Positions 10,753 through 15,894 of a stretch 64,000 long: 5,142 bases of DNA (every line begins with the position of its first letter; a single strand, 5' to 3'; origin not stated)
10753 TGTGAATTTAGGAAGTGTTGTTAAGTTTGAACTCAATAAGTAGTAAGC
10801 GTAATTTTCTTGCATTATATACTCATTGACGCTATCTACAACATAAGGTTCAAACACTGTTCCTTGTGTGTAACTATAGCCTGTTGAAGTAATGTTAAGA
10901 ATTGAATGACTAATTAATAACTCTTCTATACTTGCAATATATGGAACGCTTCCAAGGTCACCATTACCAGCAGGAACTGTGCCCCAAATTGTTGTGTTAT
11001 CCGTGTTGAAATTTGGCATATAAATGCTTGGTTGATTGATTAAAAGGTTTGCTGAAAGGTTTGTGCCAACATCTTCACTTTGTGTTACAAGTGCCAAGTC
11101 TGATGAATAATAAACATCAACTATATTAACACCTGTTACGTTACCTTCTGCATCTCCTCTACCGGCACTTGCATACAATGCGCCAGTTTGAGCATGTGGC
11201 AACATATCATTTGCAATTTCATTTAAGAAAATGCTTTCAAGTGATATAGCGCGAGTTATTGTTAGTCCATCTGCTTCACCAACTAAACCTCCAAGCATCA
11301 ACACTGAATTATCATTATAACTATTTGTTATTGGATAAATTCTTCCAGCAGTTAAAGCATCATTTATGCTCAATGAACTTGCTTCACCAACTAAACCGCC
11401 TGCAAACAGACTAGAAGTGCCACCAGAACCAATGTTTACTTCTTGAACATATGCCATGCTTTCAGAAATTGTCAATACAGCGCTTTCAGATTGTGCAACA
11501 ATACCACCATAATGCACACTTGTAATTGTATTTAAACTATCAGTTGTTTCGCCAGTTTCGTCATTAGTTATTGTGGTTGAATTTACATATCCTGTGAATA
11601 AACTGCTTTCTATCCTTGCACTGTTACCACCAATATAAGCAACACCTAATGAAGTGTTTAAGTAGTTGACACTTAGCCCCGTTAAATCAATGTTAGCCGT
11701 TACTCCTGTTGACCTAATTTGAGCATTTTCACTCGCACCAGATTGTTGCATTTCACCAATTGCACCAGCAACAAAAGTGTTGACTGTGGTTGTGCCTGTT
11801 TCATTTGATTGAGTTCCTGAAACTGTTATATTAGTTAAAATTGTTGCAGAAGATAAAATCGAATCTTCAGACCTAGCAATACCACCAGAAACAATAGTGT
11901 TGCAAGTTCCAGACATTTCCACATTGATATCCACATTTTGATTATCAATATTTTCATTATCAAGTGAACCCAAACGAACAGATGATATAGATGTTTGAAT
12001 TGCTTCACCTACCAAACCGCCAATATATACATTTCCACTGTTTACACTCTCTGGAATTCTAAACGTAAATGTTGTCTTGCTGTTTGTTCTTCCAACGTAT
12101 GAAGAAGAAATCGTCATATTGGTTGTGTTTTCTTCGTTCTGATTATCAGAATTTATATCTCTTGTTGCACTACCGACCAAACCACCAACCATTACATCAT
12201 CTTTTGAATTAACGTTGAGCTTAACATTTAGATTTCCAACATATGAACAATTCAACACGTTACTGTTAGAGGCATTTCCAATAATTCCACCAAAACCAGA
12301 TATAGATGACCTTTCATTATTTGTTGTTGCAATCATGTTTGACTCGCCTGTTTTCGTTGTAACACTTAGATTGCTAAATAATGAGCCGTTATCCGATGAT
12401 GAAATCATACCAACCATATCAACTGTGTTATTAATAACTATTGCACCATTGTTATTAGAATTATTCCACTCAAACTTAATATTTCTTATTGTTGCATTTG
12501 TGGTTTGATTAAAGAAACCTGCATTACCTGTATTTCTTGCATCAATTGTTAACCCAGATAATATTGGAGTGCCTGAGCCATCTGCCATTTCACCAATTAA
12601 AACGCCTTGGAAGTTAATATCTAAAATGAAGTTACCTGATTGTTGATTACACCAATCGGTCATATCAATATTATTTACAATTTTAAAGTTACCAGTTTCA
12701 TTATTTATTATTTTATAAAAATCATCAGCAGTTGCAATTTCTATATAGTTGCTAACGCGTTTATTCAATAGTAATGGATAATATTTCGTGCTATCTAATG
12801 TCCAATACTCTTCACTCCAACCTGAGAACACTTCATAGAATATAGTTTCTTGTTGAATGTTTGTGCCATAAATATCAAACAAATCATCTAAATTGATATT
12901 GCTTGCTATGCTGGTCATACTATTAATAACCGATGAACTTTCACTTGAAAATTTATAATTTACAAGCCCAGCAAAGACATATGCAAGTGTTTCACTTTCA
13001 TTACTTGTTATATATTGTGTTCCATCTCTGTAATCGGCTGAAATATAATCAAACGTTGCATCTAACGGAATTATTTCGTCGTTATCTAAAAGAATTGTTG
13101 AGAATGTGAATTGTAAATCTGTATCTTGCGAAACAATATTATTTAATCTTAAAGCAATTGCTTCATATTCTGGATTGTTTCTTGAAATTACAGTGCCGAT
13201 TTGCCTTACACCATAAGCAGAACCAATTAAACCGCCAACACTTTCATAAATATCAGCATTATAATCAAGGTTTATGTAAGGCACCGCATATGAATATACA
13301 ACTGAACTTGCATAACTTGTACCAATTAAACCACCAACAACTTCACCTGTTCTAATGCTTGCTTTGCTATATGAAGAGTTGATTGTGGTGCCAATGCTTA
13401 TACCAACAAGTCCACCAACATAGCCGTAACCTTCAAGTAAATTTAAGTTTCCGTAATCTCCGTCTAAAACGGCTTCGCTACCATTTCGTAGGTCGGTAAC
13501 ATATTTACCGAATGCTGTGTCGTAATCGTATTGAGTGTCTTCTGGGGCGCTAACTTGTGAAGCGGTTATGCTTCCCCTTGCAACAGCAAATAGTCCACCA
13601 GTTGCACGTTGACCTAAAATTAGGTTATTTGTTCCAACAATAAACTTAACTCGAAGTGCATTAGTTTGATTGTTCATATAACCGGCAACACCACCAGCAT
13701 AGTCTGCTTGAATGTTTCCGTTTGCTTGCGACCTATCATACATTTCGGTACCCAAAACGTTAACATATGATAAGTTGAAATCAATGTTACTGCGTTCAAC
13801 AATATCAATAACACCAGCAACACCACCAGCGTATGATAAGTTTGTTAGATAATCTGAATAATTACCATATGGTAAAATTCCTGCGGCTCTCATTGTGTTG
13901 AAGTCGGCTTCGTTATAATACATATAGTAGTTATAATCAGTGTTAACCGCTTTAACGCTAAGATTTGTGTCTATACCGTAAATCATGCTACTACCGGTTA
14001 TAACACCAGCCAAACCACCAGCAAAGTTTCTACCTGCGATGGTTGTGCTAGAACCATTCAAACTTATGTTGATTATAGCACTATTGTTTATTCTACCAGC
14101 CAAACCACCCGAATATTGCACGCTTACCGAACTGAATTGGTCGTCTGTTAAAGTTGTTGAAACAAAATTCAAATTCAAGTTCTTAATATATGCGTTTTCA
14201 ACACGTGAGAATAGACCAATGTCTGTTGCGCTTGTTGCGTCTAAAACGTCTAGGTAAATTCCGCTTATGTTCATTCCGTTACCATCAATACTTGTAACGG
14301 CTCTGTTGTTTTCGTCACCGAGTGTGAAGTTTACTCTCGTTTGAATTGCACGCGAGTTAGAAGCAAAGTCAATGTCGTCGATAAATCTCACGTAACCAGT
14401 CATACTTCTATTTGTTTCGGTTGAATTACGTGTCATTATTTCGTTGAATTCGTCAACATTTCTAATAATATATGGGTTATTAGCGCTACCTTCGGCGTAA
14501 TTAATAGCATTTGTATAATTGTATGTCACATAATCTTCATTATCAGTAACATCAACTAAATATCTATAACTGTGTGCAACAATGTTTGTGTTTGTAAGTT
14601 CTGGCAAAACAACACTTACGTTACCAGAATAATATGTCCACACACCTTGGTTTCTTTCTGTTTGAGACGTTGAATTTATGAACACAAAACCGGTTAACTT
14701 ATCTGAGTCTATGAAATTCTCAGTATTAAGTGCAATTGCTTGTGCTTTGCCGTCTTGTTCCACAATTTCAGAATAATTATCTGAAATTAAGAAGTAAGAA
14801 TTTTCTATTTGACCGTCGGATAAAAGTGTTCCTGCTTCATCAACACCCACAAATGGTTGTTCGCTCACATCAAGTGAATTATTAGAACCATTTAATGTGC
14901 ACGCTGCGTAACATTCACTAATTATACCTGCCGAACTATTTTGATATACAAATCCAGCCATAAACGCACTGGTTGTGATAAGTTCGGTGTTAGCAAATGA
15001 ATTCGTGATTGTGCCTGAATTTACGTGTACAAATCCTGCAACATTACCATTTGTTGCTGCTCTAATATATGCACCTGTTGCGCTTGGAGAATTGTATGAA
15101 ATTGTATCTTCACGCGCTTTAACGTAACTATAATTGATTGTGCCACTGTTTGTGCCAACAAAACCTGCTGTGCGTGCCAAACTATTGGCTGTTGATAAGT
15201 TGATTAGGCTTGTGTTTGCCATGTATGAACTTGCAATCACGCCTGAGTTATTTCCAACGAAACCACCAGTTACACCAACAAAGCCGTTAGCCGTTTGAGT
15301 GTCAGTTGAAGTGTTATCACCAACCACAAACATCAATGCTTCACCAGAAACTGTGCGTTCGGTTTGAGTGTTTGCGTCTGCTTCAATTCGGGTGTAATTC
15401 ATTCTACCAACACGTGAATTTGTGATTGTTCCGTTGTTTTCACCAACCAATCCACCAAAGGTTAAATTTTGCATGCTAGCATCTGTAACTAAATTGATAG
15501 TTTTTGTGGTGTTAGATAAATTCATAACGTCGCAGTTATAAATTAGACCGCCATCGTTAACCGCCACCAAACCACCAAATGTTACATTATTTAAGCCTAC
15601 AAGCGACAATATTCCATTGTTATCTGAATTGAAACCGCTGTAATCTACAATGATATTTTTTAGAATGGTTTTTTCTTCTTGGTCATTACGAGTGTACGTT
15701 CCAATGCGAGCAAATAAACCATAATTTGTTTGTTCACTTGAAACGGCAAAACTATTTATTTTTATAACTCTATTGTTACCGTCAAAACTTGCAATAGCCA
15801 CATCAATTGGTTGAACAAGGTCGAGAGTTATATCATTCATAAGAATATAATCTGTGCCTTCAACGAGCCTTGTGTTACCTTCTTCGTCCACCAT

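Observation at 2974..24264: A single 21.3-kb gene encoding a 7,096-aa GLUG-repeat surface protein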

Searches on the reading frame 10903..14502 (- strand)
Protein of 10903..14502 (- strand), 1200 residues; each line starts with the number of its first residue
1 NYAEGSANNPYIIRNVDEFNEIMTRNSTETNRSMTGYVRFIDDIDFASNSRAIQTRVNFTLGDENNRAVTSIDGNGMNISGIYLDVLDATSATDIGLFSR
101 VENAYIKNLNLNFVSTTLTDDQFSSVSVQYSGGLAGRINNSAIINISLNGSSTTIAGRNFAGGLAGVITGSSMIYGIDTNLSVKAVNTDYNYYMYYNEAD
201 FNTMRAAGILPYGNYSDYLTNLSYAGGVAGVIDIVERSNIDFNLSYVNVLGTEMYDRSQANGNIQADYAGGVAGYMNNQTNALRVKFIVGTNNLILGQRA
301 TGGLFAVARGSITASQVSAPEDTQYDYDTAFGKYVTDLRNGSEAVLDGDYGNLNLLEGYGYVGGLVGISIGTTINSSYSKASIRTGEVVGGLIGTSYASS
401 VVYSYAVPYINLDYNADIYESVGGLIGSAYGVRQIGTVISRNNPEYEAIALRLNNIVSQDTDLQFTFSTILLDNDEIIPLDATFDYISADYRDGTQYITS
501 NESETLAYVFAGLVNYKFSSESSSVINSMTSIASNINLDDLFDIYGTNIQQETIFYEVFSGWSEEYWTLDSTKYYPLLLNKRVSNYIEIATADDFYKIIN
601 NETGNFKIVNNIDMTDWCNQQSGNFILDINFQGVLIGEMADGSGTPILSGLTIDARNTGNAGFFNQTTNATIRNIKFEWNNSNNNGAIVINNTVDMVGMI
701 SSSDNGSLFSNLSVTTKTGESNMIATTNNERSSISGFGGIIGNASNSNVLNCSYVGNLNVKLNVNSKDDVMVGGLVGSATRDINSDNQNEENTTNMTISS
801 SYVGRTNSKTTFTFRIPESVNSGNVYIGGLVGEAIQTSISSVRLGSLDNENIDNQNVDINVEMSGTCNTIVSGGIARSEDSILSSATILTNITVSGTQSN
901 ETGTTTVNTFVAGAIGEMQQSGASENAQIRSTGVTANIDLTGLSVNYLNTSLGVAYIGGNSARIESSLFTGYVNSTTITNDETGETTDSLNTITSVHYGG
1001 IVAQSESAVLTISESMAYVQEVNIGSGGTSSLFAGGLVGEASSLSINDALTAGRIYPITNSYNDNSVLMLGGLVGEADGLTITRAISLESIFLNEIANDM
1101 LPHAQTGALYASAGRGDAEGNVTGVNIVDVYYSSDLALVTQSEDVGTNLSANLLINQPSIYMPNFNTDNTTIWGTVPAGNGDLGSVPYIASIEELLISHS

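Call 23: find_homologous_proteins(query=window:10903-14502:-)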
Query window:10903-14502:- (1200 aa): 4 proteins with E <= 0.001 among 8000 candidates.
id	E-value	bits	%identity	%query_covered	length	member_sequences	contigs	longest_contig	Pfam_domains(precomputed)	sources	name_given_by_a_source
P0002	1.6e-72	263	37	36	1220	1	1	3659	-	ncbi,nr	ncbi:MAG: hypothetical protein IJX26_00485, partial [Clostridia bacterium]|nr:hypothetical protein [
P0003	2.4e-44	170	47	21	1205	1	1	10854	-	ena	-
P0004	3.8e-8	50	28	15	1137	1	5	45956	PF05342.20,PF18962.8,PF07581.18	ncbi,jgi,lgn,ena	-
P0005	8.4e-4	36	27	14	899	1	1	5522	PF07581.18,PF05345.19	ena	-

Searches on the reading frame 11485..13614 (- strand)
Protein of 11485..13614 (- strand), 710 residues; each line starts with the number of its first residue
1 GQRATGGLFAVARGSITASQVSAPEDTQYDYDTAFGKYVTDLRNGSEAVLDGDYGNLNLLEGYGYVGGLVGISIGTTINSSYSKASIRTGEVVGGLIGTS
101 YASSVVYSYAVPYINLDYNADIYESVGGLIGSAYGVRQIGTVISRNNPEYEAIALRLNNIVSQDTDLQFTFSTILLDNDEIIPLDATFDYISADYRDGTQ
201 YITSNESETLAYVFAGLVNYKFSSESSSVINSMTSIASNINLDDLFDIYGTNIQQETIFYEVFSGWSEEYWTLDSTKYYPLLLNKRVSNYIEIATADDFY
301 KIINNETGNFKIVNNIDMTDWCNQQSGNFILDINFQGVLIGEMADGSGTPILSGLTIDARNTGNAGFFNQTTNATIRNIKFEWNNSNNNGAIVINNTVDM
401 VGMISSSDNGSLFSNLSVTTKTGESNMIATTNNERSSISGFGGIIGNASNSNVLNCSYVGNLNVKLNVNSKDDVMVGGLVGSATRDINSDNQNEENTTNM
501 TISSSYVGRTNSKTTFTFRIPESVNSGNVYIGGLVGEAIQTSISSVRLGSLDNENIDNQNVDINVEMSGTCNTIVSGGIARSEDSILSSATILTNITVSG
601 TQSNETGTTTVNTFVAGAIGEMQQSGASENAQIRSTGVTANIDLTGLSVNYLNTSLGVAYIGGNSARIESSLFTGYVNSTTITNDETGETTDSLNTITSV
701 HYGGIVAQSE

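Call 7: search_protein_families(library=pfam, proteins=[window:11485-13614:-], max_evalue=10)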
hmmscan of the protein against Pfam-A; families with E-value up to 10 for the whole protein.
window:11485-13614:- (710 aa): 1 family
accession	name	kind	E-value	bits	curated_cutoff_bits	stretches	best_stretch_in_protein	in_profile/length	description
PF07581.17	Glug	-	0.00076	20.2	20.5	4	62-87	1-27/28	The GLUG motif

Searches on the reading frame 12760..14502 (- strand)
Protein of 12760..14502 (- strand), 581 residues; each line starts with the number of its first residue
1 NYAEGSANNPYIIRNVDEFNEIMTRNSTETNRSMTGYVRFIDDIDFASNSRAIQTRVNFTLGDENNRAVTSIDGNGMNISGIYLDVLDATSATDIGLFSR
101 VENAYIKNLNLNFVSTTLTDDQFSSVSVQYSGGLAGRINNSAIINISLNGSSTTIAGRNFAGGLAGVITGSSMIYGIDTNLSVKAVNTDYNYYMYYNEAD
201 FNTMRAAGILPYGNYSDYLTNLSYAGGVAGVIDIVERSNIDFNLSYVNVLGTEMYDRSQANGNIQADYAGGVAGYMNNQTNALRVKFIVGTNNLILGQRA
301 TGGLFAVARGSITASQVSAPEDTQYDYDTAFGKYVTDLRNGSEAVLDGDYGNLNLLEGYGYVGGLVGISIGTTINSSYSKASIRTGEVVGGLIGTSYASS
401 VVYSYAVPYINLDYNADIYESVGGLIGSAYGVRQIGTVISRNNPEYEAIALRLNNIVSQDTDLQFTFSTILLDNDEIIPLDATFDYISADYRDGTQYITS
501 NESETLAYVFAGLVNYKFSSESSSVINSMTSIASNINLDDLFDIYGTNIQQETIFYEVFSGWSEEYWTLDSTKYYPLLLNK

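Call 75: predict_structure(alignment_id=A4)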
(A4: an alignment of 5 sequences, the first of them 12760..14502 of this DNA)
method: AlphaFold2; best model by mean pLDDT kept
length: 581 residues; sequences in the alignment: 5
mean_pLDDT: 59.2   pTM: 0.66
mean pLDDT of the five models: 59.2, 55.4, 55.2, 53.9, 49.0
residues with pLDDT >= 90: 42; 70-90: 204; 50-70: 115; < 50: 220
segments of 3 or more residues with pLDDT < 50: 27-29, 53-55, 116-122, 190-192, 237-240, 252-261, 325-353, 414-418, 430-581
pLDDT, mean of each block of 10 residues (from residue 1): 76 85 62 79 76 57 75 86 60 79 90 61 61 90 88 76 90 84 73 55 79 73 87 63 59 39 78 87 71 72 89 75 49 40 38 59 85 71 69 72 58 48 58 27 24 24 24 24 22 25 22 25 30 32 34 39 35 28 22
secondary structure, 60 per line:
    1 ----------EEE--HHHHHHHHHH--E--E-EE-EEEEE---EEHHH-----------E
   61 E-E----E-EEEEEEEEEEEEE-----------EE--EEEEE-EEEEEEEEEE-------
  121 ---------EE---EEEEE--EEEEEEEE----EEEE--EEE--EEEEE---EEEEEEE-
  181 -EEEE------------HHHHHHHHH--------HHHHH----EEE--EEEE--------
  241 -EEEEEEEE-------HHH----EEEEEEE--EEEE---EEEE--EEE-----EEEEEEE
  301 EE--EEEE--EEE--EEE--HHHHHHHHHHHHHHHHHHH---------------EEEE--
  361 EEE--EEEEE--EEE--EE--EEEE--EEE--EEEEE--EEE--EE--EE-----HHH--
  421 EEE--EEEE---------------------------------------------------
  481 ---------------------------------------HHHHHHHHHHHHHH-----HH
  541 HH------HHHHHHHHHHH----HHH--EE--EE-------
elements in order: E11-13 H16-25 E36-40 E70-82 E98-102 E104-113 E135-139 E142-149 E154-157 E160-162 E165-169 E173-179 E182-185 H198-206 H215-219 E224-226 E229-232 E242-249 E264-270 E273-276 E280-283 E286-288 E294-302 E305-308 E311-313 E316-318 H321-339 E355-358 E361-363 E366-370 E373-375 E382-385 E388-390 E393-397 E400-402 E421-423 E426-429 H520-533 H539-542 H549-559

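Call 77: fold_search(model_id=the predicted structure, library=pdb)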
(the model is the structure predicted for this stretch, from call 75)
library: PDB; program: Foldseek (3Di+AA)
matches with E <= 10: 142; with E <= 0.001: 1
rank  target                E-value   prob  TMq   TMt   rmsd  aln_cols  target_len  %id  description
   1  3n6z                  6.7e-05  1.00  0.34  0.54   9.2       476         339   13  Crystal structure of a putative immunoglobulin A1 protease (BACOVA_03286) from Bacteroides ovatus at 1.30 A resolution (released 2010-07-21)
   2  6xjb                  5.9e-03  1.00  0.28  0.14  19.3       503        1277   11  IgA1 Protease (released 2020-12-09)
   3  5nxk_A                8.6e-03  0.98  0.26  0.42  11.5       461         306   10  L. reuteri 53608 SRRP (released 2018-03-21)
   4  4mr0_A                1.0e-02  0.82  0.24  0.28  11.4       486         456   11  Crystal structure of PfbA, a surface adhesin of Streptococcus pneumoniae (released 2014-02-05)
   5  5nxk_C                1.1e-02  0.96  0.23  0.38  13.2       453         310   11  L. reuteri 53608 SRRP (released 2018-03-21)
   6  7uvl_P                1.2e-02  0.96  0.23  0.12  12.2       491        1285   12  IgA1 Protease with IgA1 substrate (released 2022-11-23)
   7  5nxk_B                3.3e-02  0.90  0.24  0.39  11.1       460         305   11  L. reuteri 53608 SRRP (released 2018-03-21)
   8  5ny0                  5.3e-02  0.75  0.25  0.38  13.3       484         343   11  L. reuters 100-23 SRRP (released 2018-03-21)
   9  1jrg_A                6.1e-02  0.44  0.18  0.26  12.1       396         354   11  Crystal Structure of the R3 form of Pectate Lyase A, Erwinia chrysanthemi (released 2002-06-19)
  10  7jgj_A                8.4e-02  0.93  0.26  0.13   9.3       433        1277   12  IgA1 Protease in complex with neutralizing mAb (released 2020-12-09)
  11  4xkv                  8.4e-02  0.23  0.20  0.20  13.2       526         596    8  Tailspike protein mutant D339N of E. coli bacteriophage HK620 (released 2016-01-20)
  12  7xzc_B                8.8e-02  0.23  0.19  0.23  17.7       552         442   11  Mutant (R240A) of the N-terminal domain of fucoidan lyase FdlA (released 2022-09-28)
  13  7vul_B                1.1e-01  0.47  0.21  0.20  11.0       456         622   10  Structure of Klebsiella Phage P560 depolymerase (released 2022-11-16)
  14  9bev_A                1.4e-01  0.20  0.20  0.20  16.8       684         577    8  Structure of GH110A in complex with a lambda-carrageenan oligosaccharide (released 2025-08-27)
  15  7xza_A                1.5e-01  0.21  0.20  0.24  15.9       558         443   10  Mutant (Y242F) of the N-terminal domain of fucoidan lyase FdlA (released 2022-09-28)
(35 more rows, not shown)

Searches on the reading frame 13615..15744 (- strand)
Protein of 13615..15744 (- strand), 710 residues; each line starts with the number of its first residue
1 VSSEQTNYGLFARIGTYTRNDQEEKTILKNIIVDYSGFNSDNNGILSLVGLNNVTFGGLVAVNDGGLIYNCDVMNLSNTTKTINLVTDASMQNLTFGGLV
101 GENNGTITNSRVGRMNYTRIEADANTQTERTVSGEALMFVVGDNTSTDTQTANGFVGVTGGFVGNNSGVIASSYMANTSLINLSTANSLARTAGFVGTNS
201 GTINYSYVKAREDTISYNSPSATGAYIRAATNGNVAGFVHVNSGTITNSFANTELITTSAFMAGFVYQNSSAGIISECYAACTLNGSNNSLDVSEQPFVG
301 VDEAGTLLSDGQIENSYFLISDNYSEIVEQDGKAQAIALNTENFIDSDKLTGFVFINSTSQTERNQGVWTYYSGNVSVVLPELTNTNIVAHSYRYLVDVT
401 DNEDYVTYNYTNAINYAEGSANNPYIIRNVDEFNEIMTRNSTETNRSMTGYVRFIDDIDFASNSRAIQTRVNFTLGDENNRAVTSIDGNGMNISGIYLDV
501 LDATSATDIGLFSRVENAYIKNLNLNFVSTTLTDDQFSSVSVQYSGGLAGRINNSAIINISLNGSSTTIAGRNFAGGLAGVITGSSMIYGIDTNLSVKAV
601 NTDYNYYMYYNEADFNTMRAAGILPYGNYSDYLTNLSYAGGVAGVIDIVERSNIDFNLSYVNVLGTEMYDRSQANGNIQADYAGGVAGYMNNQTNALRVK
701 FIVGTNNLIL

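Call 7: search_protein_families(library=pfam, proteins=[window:13615-15744:-], max_evalue=10)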
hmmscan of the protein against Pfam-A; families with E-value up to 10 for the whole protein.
window:13615-15744:- (710 aa): 2 families
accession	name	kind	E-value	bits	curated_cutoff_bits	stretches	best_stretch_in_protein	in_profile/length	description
PF01761.26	DHQ_synthase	-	0.076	13.1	24.2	1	144-209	23-86/115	3-dehydroquinate synthase N-terminal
PF07581.17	Glug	-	0.89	10.6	20.5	2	95-112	4-23/28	The GLUG motif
